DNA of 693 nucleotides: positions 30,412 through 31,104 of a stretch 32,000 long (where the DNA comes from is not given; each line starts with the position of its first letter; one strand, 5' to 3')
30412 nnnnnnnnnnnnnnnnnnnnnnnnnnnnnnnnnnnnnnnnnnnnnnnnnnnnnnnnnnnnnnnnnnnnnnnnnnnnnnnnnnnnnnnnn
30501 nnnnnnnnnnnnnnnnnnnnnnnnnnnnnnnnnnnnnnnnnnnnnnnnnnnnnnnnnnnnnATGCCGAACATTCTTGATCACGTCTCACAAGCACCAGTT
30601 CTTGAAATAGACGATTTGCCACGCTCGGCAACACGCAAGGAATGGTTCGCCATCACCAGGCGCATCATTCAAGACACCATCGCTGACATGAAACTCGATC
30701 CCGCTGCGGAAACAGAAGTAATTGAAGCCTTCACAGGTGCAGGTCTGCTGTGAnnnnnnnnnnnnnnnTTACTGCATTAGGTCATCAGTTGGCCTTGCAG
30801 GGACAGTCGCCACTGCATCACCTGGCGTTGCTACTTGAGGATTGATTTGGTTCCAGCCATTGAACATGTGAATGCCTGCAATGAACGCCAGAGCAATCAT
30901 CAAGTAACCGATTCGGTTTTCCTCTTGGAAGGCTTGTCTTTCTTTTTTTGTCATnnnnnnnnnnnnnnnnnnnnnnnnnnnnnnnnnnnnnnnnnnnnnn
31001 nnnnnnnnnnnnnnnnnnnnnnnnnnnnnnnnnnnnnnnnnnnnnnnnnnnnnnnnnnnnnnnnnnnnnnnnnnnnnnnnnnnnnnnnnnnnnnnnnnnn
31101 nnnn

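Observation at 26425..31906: Three copies of a junction module suggest a tandem, recombining array of small elements or cassettes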

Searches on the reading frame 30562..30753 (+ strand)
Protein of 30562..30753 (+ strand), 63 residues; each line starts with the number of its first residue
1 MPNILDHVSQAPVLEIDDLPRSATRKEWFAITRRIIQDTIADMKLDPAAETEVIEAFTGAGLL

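Call 9: search_protein_families(library=pfam, max_evalue=1, proteins=[window:30562-30753:+])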
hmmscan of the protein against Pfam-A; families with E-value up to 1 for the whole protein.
window:30562-30753:+ (63 aa): 0 families

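Call 11: find_encoding_contigs(protein=window:30562-30750:+, flank=10000, max_places=10)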
Protein window:30562-30750:+ (63 aa): 22 contigs read that carry it; 10 places shown.
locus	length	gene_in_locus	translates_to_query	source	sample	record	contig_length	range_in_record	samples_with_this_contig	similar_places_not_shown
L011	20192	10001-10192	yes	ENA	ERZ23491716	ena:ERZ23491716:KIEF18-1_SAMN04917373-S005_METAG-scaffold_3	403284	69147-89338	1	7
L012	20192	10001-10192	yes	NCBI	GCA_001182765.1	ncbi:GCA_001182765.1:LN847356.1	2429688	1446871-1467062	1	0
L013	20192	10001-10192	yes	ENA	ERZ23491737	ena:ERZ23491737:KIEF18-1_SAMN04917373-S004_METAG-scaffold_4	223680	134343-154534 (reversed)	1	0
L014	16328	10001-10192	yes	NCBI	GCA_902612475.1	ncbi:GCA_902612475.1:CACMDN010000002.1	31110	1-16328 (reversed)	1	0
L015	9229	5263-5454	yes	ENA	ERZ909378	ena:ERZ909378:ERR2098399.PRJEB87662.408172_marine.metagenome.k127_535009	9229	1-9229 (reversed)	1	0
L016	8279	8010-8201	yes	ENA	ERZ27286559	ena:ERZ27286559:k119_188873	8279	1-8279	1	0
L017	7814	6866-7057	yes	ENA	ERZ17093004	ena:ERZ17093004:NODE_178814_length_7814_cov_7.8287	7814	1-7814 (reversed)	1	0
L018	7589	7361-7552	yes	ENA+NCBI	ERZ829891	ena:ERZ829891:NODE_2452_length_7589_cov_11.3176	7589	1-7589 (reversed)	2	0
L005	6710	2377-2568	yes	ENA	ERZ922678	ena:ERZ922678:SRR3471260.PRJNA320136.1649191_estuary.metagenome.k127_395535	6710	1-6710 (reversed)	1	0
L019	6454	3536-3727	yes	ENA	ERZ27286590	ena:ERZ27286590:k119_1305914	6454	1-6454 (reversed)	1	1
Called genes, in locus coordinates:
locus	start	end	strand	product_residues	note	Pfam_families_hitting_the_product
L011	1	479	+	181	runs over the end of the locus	PF04755:PAP_fibrillin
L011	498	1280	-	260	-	PF01145:Band_7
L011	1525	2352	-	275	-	PF00294:PfkB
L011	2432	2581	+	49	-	-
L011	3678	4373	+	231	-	PF01656:CbiA, PF13614:AAA_31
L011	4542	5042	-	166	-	-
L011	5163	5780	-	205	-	-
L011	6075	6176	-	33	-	-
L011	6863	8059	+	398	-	PF10503:Esterase_PHB (weak)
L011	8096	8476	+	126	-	-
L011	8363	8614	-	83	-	-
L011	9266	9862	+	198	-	-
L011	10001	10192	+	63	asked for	-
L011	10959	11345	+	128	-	-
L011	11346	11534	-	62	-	-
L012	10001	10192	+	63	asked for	-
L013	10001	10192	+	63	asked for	-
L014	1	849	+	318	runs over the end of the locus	PF02729:OTCace_N, PF00185:OTCace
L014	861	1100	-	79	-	PF10985:DUF2805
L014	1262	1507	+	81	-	-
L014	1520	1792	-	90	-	PF07864:DUF1651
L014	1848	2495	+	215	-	PF01726:LexA_DNA_bind, PF00717:Peptidase_S24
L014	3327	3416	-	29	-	-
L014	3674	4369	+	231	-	PF01656:CbiA, PF13614:AAA_31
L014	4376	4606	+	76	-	-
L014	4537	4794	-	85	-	-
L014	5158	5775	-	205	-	-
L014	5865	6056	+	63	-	-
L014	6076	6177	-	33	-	-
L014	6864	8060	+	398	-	PF10503:Esterase_PHB (weak)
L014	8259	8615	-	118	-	-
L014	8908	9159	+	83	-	-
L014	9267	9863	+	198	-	-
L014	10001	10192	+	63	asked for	-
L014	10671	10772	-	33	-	-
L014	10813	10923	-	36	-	-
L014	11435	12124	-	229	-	-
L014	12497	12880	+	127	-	-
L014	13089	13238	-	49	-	-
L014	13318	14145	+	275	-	PF00294:PfkB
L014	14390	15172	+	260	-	PF01145:Band_7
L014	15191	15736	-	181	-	PF04755:PAP_fibrillin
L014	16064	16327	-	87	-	?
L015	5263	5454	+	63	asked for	-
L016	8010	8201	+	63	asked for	-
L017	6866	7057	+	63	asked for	-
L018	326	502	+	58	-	-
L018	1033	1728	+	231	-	PF01656:CbiA, PF13614:AAA_31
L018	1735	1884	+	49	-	-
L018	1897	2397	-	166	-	-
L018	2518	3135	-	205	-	-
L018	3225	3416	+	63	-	-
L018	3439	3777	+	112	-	-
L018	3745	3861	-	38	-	-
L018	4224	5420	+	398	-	PF10503:Esterase_PHB (weak)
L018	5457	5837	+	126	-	-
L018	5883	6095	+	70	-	-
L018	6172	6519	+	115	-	-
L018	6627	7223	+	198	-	-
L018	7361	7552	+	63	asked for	-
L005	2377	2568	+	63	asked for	-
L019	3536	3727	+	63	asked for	-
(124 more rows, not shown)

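Call 20: search_protein_families(library=phrogs, max_evalue=0.1, proteins=[window:30562-30753:+, L014:12497-12880:+, L014:11435-12124:-])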
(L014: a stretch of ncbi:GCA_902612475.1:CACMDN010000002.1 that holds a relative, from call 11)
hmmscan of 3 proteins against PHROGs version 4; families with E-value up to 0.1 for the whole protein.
window:30562-30753:+ (63 aa): 0 families

L014:12497-12880:+ (127 aa): 1 family
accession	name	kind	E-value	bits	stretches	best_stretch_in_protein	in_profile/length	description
phrog_645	-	DNA, RNA and nucleotide metabolism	0.0011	20.1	1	3-59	17-66/196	Rnase E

L014:11435-12124:- (229 aa): 1 family
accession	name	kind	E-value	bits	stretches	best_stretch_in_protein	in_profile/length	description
phrog_21658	-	other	9.4e-19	69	1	24-154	19-159/226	methyltransferase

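Call 21: search_protein_families(library=ncbifam, max_evalue=0.1, proteins=[window:30562-30753:+, L014:12497-12880:+, L014:11435-12124:-])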
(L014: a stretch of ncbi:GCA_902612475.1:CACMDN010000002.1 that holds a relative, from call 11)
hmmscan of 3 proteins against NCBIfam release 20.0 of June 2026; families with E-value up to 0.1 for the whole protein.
window:30562-30753:+ (63 aa): 0 families

L014:12497-12880:+ (127 aa): 1 family
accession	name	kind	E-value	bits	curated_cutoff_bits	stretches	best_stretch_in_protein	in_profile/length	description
NF033530.1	lasso_PqqD_Strm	exception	0.087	13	70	0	15-61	32-74/78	lasso peptide biosynthesis PqqD family chaperone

L014:11435-12124:- (229 aa): 4 families
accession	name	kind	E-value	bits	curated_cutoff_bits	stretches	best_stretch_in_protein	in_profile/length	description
TIGR00438.1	rrmJ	equivalog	1.6e-05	24.5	300.15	1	17-118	9-110/188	23S rRNA (uridine(2552)-2'-O)-methyltransferase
NF008390.0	PRK11188.1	equivalog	0.0085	15.7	269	1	10-119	21-130/209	23S rRNA (uridine(2552)-2'-O)-methyltransferase RlmE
NF041537.1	ArsM_AhpD_UU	exception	0.023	13.5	510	1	37-142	74-182/345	arsenite methyltransferase/AhpD domain selenoprotein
NF043040.1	corrin_prot_MT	hypoth_equivalog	0.086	12.3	180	0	28-75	30-74/216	corrinoid protein-associated methyltransferase CpaM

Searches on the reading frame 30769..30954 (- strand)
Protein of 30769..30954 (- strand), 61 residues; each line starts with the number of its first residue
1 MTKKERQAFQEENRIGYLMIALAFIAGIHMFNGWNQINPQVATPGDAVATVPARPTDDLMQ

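Call 9: search_protein_families(library=pfam, max_evalue=1, proteins=[window:30769-30954:-])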
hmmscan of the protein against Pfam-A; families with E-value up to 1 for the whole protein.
window:30769-30954:- (61 aa): 0 families

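Call 20: search_protein_families(library=phrogs, max_evalue=0.1, proteins=[window:30769-30954:-])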
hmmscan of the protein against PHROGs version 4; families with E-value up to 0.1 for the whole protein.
window:30769-30954:- (61 aa): 0 families

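Call 21: search_protein_families(library=ncbifam, max_evalue=0.1, proteins=[window:30769-30954:-])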
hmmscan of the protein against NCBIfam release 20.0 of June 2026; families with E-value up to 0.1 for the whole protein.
window:30769-30954:- (61 aa): 1 family
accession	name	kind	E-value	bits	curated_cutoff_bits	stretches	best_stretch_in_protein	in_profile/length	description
TIGR00911.1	2A0308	subfamily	0.011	14.3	701.8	1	4-38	226-259/505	L-type amino acid transporter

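Call 100: find_homologous_proteins(query=window:30769-30951:-, max_evalue=0.01)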
Query window:30769-30951:- (60 aa): 33 proteins with E <= 0.01 among 33 candidates.
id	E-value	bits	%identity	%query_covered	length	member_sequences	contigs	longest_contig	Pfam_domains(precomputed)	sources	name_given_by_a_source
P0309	1.9e-32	126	98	100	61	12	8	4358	-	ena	-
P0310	1.9e-31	123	97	100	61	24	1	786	-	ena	-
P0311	7.5e-31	121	93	100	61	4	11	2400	-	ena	-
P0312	5.1e-30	119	93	100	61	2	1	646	-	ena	-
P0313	8.0e-30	118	93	100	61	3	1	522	-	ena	-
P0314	1.3e-29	118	93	100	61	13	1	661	-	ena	-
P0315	1.1e-28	115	90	100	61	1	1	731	-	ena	-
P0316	6.2e-28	112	88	100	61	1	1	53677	-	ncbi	-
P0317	4.8e-27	110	87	100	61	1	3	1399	-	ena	-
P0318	6.7e-27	109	88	100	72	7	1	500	-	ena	-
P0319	9.3e-27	109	85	100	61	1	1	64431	-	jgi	jgi:hypothetical protein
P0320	3.1e-26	107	83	100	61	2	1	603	-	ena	-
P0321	5.0e-26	106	85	100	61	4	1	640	-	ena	-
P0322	7.1e-26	106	83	100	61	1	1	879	-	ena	-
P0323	1.8e-25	105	82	100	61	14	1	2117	-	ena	-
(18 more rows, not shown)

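Call 101: find_encoding_contigs(protein=P0316, flank=10000, max_places=3)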
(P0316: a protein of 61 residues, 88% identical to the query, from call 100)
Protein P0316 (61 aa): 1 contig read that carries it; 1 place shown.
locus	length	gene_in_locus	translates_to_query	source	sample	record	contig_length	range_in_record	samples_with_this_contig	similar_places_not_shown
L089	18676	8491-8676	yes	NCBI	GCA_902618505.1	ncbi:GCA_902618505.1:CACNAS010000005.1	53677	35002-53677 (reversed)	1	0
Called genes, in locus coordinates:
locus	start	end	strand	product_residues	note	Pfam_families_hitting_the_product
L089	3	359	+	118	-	?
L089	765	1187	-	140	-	-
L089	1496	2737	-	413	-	-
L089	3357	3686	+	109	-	-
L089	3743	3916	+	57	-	-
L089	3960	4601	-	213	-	-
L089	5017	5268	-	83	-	-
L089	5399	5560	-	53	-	-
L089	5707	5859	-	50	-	-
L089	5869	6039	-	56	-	-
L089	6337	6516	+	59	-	-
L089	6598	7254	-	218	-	PF00565:SNase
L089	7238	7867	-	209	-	-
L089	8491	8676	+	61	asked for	-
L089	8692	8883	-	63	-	-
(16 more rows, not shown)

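Call 102: find_encoding_contigs(protein=P0319, flank=10000, max_places=3)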
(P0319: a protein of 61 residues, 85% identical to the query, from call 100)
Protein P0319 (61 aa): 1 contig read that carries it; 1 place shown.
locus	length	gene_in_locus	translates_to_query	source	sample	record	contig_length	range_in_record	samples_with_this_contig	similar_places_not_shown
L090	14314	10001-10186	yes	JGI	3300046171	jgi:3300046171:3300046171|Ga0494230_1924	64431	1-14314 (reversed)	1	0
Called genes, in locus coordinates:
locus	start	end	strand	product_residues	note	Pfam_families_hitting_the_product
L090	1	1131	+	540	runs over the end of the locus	PF03951:Gln-synt_N, PF00120:Gln-synt_C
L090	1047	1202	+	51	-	-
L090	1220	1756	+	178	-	-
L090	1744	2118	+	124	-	PF01209:Ubie_methyltran (weak), PF08241:Methyltransf_11, PF13649:Methyltransf_25 (weak)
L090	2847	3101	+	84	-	PF20035:DUF6439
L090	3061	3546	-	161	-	PF13581:HATPase_c_2, PF02518:HATPase_c (faint)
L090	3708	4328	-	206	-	PF05419:GUN4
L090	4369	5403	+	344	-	PF00581:Rhodanese, PF26341:AAA_SelU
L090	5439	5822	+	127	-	PF03912:Psb28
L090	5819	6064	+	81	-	-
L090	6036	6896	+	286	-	PF01594:AI-2E_transport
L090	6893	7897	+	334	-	PF01594:AI-2E_transport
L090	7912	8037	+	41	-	-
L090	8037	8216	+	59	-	-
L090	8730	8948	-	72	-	-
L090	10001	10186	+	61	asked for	-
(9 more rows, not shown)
